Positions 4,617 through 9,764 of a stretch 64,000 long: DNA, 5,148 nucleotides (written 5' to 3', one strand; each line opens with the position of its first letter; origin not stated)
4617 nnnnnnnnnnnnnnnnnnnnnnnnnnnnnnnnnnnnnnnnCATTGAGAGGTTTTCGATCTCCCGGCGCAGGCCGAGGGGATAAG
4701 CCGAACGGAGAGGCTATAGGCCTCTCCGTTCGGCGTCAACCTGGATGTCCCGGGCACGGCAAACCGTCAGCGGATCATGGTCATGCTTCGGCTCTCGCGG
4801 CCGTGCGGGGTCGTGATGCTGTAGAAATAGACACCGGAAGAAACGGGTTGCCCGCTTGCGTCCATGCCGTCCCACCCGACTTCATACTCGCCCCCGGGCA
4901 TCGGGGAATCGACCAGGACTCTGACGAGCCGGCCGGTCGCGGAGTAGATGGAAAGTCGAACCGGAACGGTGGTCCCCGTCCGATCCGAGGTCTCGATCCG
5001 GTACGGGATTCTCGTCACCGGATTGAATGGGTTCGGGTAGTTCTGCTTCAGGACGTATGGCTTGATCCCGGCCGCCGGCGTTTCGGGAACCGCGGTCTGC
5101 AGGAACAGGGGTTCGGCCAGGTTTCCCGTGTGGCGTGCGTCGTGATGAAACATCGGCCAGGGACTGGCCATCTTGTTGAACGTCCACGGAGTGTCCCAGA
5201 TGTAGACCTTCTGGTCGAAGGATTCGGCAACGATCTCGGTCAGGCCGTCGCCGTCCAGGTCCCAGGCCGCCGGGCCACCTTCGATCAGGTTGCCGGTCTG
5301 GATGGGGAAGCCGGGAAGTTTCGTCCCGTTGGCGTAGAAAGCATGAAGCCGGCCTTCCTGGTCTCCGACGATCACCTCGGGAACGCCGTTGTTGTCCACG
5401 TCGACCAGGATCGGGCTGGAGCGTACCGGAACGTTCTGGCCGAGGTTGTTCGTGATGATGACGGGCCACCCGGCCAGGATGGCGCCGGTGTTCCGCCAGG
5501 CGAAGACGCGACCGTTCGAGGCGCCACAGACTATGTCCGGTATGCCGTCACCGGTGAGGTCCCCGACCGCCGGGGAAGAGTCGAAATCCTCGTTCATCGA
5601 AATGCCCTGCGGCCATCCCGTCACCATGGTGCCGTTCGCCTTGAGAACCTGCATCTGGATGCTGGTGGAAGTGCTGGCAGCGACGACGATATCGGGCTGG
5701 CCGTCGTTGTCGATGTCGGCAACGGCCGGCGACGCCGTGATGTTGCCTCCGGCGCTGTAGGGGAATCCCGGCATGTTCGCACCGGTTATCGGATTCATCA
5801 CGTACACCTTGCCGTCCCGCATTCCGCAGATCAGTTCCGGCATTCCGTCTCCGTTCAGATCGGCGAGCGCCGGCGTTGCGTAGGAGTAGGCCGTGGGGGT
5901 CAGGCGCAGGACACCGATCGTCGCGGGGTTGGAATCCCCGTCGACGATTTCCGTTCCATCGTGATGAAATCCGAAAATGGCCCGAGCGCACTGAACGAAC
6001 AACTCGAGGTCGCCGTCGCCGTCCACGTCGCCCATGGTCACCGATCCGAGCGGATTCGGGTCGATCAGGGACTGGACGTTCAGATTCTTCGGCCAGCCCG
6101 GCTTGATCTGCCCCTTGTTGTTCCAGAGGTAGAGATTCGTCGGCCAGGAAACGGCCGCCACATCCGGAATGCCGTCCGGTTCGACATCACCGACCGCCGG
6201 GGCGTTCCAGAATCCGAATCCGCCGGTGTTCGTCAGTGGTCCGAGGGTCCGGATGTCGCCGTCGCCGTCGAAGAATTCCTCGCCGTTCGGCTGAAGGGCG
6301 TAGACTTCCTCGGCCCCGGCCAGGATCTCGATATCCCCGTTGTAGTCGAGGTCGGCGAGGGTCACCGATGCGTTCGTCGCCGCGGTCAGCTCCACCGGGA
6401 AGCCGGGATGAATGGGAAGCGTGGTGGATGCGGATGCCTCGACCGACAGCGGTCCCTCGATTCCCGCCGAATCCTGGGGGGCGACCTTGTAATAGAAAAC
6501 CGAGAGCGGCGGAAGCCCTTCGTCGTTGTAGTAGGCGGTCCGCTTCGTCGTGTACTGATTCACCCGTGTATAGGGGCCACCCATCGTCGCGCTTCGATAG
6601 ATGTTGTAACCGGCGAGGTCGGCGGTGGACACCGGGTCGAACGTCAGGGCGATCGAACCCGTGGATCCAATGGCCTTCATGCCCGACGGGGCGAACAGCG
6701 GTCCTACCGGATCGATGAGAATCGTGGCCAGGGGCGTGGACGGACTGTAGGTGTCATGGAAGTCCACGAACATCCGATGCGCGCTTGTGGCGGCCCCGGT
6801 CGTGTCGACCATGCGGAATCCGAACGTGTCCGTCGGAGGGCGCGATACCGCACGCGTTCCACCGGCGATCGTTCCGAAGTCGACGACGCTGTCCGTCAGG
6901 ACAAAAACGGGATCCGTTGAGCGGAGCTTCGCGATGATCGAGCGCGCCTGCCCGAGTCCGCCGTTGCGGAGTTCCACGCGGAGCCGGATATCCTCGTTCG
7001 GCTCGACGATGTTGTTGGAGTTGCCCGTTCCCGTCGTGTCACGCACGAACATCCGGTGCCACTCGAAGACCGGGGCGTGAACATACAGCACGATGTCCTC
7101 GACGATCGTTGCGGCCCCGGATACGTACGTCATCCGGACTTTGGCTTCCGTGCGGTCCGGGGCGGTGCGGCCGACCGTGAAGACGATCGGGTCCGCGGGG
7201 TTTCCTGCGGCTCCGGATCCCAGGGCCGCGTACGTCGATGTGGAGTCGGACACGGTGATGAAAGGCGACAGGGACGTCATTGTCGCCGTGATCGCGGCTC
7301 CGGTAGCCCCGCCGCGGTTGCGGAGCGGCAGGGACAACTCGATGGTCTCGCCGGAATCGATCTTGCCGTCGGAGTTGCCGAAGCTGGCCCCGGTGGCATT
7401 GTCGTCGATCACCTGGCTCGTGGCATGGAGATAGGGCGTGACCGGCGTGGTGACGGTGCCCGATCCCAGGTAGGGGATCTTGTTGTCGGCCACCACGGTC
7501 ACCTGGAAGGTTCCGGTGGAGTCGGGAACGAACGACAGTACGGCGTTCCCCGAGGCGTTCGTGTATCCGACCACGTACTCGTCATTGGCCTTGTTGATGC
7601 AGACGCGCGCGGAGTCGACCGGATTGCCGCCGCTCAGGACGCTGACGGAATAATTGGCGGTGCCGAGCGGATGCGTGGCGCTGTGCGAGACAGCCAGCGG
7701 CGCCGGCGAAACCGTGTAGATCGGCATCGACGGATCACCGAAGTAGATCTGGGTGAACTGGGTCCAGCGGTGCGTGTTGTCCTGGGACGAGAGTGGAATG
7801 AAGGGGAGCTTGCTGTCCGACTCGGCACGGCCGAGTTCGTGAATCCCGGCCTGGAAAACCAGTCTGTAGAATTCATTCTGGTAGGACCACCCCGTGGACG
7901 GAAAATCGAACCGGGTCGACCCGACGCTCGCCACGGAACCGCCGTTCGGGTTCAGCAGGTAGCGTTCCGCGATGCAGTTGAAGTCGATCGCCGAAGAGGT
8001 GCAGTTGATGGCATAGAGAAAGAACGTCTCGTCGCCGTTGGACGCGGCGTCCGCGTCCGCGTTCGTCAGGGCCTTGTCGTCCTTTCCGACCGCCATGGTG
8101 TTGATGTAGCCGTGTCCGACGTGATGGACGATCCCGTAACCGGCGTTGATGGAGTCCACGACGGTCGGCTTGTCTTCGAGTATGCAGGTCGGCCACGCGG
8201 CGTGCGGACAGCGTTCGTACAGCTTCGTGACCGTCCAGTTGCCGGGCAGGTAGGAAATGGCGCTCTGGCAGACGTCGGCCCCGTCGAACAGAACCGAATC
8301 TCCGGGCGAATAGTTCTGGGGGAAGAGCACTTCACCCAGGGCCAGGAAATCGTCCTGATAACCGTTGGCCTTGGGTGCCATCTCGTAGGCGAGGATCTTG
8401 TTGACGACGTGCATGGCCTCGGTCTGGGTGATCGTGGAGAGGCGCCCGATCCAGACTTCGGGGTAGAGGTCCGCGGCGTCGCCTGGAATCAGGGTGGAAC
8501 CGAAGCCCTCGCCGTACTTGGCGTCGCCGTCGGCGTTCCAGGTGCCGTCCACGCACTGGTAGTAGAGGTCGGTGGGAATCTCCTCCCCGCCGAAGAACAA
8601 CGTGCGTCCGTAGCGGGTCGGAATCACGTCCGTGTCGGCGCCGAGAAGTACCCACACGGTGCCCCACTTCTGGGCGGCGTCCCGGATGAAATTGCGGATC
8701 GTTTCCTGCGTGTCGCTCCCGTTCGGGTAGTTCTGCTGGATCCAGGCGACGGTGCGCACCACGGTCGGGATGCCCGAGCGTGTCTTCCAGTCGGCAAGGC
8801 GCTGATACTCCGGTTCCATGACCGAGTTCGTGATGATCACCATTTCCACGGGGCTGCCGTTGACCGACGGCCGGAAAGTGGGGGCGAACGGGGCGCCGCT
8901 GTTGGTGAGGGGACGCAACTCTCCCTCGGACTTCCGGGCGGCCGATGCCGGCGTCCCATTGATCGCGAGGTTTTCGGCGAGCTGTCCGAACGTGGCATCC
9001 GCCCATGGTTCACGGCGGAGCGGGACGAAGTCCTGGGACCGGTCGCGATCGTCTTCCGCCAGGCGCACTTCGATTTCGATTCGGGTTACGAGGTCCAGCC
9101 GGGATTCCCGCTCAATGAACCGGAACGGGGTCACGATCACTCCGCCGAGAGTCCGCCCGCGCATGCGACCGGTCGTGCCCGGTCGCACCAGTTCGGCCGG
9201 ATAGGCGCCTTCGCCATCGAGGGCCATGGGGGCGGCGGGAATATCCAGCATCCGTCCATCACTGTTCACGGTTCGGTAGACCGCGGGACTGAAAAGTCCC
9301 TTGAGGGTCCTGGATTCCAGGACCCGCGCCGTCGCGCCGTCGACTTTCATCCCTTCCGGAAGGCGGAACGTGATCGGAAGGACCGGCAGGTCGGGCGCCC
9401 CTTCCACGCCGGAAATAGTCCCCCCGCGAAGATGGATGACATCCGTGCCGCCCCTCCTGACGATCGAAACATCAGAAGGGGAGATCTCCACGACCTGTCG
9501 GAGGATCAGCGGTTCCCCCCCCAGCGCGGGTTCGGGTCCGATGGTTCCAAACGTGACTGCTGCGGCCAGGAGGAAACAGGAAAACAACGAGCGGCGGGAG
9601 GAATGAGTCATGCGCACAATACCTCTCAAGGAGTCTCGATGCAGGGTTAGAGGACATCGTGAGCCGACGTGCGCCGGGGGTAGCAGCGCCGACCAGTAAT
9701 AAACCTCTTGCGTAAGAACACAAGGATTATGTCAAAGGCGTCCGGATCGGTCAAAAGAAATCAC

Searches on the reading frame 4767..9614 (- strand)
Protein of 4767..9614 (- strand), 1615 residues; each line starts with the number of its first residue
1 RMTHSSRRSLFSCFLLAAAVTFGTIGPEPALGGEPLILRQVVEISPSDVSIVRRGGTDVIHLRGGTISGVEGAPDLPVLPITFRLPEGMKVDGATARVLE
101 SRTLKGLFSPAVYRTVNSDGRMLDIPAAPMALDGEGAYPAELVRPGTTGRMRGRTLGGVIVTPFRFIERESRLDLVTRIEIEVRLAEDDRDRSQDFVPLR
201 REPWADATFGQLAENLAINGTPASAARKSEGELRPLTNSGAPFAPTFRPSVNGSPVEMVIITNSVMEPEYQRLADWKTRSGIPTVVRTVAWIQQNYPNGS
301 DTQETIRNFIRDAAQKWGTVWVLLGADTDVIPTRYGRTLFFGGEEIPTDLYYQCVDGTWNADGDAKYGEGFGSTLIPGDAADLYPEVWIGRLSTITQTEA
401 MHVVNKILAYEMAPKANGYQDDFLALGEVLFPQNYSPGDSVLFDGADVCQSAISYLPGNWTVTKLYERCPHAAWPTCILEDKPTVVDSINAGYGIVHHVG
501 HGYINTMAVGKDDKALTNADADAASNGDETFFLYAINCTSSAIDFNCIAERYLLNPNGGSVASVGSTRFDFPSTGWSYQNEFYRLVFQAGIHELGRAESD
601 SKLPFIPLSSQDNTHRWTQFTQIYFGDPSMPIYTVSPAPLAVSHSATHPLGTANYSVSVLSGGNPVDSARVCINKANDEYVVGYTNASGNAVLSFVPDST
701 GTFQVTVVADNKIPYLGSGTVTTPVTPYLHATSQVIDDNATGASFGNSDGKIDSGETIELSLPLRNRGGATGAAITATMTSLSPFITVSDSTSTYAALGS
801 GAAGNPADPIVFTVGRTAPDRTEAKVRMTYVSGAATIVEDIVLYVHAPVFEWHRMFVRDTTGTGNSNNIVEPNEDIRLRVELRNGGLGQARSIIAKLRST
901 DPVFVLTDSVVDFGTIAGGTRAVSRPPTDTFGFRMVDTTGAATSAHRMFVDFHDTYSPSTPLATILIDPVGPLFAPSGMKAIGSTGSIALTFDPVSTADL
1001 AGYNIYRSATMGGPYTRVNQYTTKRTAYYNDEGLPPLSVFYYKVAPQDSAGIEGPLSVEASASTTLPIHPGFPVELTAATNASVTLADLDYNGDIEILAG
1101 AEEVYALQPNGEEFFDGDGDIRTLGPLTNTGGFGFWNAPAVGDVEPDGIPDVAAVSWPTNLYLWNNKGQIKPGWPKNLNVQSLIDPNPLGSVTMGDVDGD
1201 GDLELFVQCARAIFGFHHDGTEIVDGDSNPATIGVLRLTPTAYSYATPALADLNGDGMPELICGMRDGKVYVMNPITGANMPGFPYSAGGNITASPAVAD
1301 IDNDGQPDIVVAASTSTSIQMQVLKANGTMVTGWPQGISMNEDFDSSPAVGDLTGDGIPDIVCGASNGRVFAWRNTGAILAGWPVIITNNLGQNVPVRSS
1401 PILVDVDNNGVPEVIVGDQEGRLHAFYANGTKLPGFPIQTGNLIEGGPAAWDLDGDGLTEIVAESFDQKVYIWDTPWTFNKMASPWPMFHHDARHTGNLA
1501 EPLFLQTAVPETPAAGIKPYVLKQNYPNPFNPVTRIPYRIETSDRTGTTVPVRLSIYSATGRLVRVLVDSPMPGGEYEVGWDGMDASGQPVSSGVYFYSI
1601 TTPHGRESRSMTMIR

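Call 26: search_protein_families(library=pfam, proteins=[window:4767-9614:-], max_evalue=0.001)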
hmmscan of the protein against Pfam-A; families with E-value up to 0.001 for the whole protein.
window:4767-9614:- (1615 aa): 7 families
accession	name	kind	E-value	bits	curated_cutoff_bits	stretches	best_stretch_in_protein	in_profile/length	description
PF01364.23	Peptidase_C25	-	1.2e-61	209.5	23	1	258-631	1-373/374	Peptidase family C25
PF13517.12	FG-GAP_3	-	1.1e-32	112.9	26.9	5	1300-1362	1-60/61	FG-GAP-like repeat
PF01839.29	FG-GAP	-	6.7e-20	71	22.1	2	1346-1369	3-26/37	FG-GAP repeat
PF13860.13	FlgD_ig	-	1.4e-08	35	27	1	1552-1601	25-74/79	FlgD Ig-like domain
PF14783.12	BBS2_Mid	-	1.8e-05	25.3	27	0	1250-1271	85-106/108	Ciliary BBSome complex subunit 2, middle region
PF25292.1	Beta-prop_CGLA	-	0.00015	21.7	26.8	0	1251-1308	37-89/316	Lambda-carrageenase beta-propeller domain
PF03785.20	Peptidase_C25_C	-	0.00022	21.4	25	1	637-715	1-74/79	Peptidase family C25, C terminal ig-like domain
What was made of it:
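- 4767..9617 (-): C25 peptidase / FG-GAP / type A CTD protein (1,616 aa). It is a T9SS-dependent protein in the same window, either cargo or a PorU-like protein. PF01364 209 bits and PF13860 35 bits (call 26).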

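Call 27: search_protein_families(library=ncbifam, proteins=[window:4767-9614:-], max_evalue=0.001)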
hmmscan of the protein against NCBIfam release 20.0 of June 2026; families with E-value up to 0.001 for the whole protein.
window:4767-9614:- (1615 aa): 7 families
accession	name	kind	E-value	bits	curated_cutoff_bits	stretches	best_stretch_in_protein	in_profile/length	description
NF052323.1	T9SSA_dep_M6i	equivalog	5.4e-31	107.4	600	2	1343-1608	784-1031/1043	T9SS-dependent M6-like inactivated metalloprotease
NF033707.1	T9SS_sortase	equivalog_domain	4.4e-29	100.8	420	3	386-632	495-732/1095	type IX secretion system sortase PorU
NF052324.1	PorU_rel_Nterm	equivalog_domain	5.7e-09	34.7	450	1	382-645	523-778/879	putative type IX secretion system sortase PorU2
TIGR03900.1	prc_long_Delta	hypoth_equivalog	8.4e-08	30.6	660.95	0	835-920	652-737/973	MXAN_5808 family serine peptidase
NF009277.0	PRK12634.1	equivalog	0.00025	21.2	333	0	1552-1602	124-172/221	flagellar basal body rod modification protein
NF005176.1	PRK06655.1-1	equivalog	0.00034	20.6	230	1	1551-1611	98-158/197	flagellar hook assembly protein FlgD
TIGR04183.1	Por_Secre_tail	domain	0.00034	20.5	23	0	1526-1608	2-66/72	T9SS type A sorting domain-containing protein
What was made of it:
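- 4767..9617 (-): TIGR04183 scores 20.5 bits, just under its cutoff of 23, and NF033707 PorU gives a partial match of 101 bits (call 27).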

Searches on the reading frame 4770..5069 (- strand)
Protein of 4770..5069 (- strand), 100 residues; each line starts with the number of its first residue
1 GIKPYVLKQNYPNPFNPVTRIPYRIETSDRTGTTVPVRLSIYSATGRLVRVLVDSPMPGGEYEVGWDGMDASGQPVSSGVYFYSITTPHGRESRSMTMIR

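Call 40: find_homologous_proteins(query=window:4770-5069:-, max_evalue=0.00001)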
Query seq(100 aa) (100 aa): 136 proteins with E <= 0.00001 among 147 candidates; the best 120 are listed.
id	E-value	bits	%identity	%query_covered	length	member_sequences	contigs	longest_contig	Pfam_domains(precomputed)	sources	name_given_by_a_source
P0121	6.2e-51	189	80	100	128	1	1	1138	PF13860.13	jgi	jgi:hypothetical protein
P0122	9.2e-20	89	49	95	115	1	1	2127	PF18962.8,PF13860.13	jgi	jgi:hypothetical protein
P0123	9.4e-20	89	50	98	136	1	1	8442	PF18962.8,PF13860.13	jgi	jgi:hypothetical protein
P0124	3.6e-19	87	50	94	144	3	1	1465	PF13860.13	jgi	jgi:hypothetical protein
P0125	5.6e-18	83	45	96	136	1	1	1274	PF13585.13,PF18962.8,PF13860.13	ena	-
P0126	6.1e-18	83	48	98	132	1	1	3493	PF18962.8,PF13860.13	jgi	jgi:hypothetical protein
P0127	1.1e-17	82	47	95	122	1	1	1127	PF18962.8,PF13860.13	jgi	jgi:hypothetical protein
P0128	1.4e-17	82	50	96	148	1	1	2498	PF18962.8,PF13860.13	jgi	jgi:hypothetical protein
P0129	2.5e-17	81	45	98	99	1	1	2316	PF13585.13,PF18962.8,PF13860.13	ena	-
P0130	5.1e-17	80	46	96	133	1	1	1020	PF13860.13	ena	-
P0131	8.6e-17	79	49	93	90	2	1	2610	PF18962.8,PF13860.13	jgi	jgi:flagellar hook assembly protein FlgD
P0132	1.0e-16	79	45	96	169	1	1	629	PF13585.13,PF18962.8,PF13860.13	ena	-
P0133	1.2e-16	79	43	96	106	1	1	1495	PF18962.8,PF13860.13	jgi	jgi:flagellar hook assembly protein FlgD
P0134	1.6e-16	78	47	94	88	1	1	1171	PF13585.13,PF18962.8,PF13860.13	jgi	jgi:flagellar hook assembly protein FlgD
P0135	1.9e-16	78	50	98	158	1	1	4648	PF18962.8,PF13860.13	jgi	-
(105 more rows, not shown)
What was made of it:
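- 4767..9617 (-): CTD homologues are named T9SS type A sorting domain (call 40).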
